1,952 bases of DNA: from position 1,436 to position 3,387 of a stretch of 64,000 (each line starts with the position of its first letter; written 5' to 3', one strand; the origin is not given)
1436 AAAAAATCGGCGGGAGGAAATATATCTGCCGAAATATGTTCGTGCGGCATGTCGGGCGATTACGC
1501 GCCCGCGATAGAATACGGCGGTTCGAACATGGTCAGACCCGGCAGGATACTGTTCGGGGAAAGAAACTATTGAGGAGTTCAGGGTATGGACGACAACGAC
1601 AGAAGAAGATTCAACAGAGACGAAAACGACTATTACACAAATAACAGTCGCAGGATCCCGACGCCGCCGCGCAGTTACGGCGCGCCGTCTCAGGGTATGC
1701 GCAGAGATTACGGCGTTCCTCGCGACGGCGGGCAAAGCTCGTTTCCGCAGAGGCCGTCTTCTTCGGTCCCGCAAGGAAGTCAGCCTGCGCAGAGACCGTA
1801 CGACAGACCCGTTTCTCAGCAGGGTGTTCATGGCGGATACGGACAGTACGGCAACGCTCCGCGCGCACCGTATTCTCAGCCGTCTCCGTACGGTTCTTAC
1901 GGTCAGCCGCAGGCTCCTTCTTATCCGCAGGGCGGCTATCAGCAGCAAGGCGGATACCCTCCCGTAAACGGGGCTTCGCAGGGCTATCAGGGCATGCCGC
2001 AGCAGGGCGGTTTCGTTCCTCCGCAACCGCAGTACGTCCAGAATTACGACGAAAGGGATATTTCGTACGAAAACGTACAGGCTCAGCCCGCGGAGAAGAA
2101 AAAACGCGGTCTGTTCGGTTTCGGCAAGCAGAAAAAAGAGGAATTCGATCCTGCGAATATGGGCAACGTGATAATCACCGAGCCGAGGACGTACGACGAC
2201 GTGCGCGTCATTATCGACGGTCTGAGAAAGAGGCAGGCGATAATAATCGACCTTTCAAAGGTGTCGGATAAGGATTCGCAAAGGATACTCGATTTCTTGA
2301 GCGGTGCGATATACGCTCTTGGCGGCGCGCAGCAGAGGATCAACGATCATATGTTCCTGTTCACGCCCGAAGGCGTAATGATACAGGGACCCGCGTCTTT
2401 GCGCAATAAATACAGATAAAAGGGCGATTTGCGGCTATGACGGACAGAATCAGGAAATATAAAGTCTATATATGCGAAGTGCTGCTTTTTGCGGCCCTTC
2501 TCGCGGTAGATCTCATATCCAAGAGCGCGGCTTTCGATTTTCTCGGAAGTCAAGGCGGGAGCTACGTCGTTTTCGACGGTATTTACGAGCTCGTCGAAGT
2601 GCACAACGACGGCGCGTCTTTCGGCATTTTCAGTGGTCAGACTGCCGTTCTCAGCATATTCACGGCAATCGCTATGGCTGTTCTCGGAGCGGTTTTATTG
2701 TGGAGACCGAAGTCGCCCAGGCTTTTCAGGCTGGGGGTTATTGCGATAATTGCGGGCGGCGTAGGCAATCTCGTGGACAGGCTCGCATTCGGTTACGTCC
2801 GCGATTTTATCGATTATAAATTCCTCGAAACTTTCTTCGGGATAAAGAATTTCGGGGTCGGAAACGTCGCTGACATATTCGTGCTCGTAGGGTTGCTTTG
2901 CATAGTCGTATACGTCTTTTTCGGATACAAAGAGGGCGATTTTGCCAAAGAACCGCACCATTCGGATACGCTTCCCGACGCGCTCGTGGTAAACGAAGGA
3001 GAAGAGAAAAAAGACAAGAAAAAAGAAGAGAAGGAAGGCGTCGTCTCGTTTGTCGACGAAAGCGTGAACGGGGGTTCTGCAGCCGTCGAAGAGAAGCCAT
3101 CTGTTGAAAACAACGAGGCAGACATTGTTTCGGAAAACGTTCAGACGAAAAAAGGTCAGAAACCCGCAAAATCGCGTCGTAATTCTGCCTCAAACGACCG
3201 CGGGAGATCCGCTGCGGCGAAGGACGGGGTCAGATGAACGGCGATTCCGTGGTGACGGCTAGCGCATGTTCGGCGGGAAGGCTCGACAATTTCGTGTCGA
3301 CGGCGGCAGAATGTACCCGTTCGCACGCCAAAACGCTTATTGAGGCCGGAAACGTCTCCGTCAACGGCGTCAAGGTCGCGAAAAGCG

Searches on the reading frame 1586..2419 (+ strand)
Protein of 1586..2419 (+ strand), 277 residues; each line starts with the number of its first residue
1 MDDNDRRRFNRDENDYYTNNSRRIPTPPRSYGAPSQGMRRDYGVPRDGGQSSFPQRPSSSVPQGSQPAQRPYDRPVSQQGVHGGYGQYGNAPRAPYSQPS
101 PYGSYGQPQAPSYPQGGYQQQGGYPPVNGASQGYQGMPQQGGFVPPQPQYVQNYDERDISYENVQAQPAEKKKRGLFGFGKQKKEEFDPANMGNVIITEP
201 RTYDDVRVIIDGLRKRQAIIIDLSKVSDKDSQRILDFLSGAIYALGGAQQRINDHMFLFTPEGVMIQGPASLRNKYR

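Call 5: search_protein_families(library=pfam, proteins=[window:1586-2419:+], max_evalue=0.01)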
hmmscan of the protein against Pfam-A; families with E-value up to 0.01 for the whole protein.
window:1586-2419:+ (277 aa): 1 family
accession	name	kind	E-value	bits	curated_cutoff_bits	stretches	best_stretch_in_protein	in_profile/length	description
PF04472.17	SepF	-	1.1e-23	83.7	27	1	195-266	1-72/72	Cell division protein SepF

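Call 6: search_protein_families(library=ncbifam, proteins=[window:1586-2419:+], max_evalue=0.01)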
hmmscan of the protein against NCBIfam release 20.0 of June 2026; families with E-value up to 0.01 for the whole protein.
window:1586-2419:+ (277 aa): 0 families

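Call 18: find_homologous_proteins(query=window:1586-2419:+, max_evalue=0.00001)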
Query window:1586-2419:+ (277 aa): 114 proteins with E <= 0.00001 among 838 candidates.
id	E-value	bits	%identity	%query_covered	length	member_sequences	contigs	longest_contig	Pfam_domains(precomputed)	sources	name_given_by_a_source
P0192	9.7e-180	614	100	100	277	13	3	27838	PF04472.18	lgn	-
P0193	9.6e-103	362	69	100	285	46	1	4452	PF04472.18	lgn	-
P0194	6.1e-99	349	67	100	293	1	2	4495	PF04472.18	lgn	-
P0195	3.9e-95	337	65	100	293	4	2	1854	PF04472.18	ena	-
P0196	1.2e-93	332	65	100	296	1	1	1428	PF04472.18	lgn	-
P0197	2.2e-91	324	64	100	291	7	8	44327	PF04472.18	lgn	-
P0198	5.0e-91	323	63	100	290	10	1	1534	PF04472.18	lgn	-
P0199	3.7e-90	320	63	100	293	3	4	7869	PF04472.18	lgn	-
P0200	2.0e-89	318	58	100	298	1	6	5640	PF04472.18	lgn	-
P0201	3.3e-88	314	63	100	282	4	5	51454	PF04472.18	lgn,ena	-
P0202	5.5e-87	310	60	100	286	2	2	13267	PF04472.18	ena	-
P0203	1.8e-86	308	63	99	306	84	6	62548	PF04472.18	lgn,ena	-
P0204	1.9e-86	308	59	100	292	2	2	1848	PF04472.18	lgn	-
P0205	4.9e-82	294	59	100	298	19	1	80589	PF04472.18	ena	-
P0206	6.6e-82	293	58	100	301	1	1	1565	PF04472.18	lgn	-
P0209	8.5e-75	270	57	99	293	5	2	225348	PF04472.18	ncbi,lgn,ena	-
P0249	2.3e-34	137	41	68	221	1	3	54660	PF04472.18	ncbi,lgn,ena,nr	ncbi:MAG: cell division protein SepF [Clostridia bacterium]|nr:cell division protein SepF [Clostridi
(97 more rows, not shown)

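Call 41: find_encoding_contigs(protein=P0209, flank=3000, max_places=4)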
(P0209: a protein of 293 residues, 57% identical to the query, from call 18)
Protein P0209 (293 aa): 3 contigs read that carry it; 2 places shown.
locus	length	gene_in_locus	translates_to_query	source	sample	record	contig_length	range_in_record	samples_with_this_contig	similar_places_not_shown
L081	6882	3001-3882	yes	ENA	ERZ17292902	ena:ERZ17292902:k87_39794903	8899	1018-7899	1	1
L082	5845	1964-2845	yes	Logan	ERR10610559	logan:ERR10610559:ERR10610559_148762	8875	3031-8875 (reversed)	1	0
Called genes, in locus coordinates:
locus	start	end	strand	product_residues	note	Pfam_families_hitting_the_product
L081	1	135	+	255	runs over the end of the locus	PF01522:Polysacc_deac_1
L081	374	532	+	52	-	-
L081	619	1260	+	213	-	PF00436:SSB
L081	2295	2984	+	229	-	PF01168:Ala_racemase_N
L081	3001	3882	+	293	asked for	PF04472:SepF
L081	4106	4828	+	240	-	PF01252:Peptidase_A8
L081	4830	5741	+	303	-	PF01479:S4, PF00849:PseudoU_synth_2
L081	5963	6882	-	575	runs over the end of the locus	PF05833:NFACT_N, PF05670:NFACT-R_1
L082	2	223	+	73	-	?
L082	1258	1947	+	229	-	PF01168:Ala_racemase_N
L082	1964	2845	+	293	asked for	PF04472:SepF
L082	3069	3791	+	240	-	PF01252:Peptidase_A8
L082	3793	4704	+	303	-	PF01479:S4, PF00849:PseudoU_synth_2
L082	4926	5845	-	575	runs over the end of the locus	PF05833:NFACT_N, PF05670:NFACT-R_1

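Call 42: find_encoding_contigs(protein=P0249, flank=3000, max_places=4)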
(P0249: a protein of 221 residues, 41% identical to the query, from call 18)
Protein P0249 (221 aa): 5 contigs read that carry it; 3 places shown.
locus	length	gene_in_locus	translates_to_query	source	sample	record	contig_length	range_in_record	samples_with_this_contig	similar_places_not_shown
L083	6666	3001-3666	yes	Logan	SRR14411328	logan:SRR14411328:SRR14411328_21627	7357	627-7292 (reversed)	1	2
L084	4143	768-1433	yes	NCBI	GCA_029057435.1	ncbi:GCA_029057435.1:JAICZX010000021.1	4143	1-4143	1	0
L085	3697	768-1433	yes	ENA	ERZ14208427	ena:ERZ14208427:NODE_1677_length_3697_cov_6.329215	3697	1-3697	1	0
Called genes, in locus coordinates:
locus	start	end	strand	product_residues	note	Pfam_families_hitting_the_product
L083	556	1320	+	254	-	PF01522:Polysacc_deac_1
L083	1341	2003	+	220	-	PF00436:SSB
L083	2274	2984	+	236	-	PF01168:Ala_racemase_N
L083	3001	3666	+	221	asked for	PF04472:SepF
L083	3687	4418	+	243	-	PF01252:Peptidase_A8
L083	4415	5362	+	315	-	PF01479:S4, PF00849:PseudoU_synth_2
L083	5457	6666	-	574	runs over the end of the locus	PF05833:NFACT_N, PF05670:NFACT-R_1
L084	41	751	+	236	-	PF01168:Ala_racemase_N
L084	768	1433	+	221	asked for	PF04472:SepF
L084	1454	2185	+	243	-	PF01252:Peptidase_A8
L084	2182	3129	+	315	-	PF01479:S4, PF00849:PseudoU_synth_2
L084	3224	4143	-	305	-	PF05833:NFACT_N, PF05670:NFACT-R_1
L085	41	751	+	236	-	PF01168:Ala_racemase_N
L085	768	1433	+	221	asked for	PF04472:SepF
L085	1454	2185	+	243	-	PF01252:Peptidase_A8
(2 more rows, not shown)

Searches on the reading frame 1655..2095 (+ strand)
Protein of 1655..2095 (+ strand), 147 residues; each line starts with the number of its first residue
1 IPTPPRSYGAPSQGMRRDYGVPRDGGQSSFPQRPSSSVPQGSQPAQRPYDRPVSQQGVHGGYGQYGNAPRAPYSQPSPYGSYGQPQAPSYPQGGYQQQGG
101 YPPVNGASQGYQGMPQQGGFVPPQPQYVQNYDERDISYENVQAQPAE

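Call 44: search_solved_structures(query=window:1655-2095:+, max_evalue=10, show_alignments=2)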
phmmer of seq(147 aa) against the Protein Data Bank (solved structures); distinct sequences matched with E-value up to 10: 0.

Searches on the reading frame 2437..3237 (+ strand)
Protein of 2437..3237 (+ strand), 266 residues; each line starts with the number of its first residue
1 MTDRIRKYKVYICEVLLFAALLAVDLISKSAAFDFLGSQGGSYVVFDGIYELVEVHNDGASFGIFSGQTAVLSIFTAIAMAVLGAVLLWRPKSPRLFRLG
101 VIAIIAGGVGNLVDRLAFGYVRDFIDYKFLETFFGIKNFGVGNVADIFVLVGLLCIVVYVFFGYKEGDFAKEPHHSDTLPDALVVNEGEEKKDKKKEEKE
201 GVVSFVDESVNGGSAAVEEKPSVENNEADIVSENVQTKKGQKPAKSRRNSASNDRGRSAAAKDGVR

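Call 13: search_protein_families(library=pfam, proteins=[window:2437-3237:+], max_evalue=0.001)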
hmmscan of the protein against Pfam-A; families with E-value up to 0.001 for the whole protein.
window:2437-3237:+ (266 aa): 1 family
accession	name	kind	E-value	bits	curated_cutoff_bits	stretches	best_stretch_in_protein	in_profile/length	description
PF01252.23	Peptidase_A8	-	9e-27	94.4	25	1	18-162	2-142/142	Signal peptidase (SPase) II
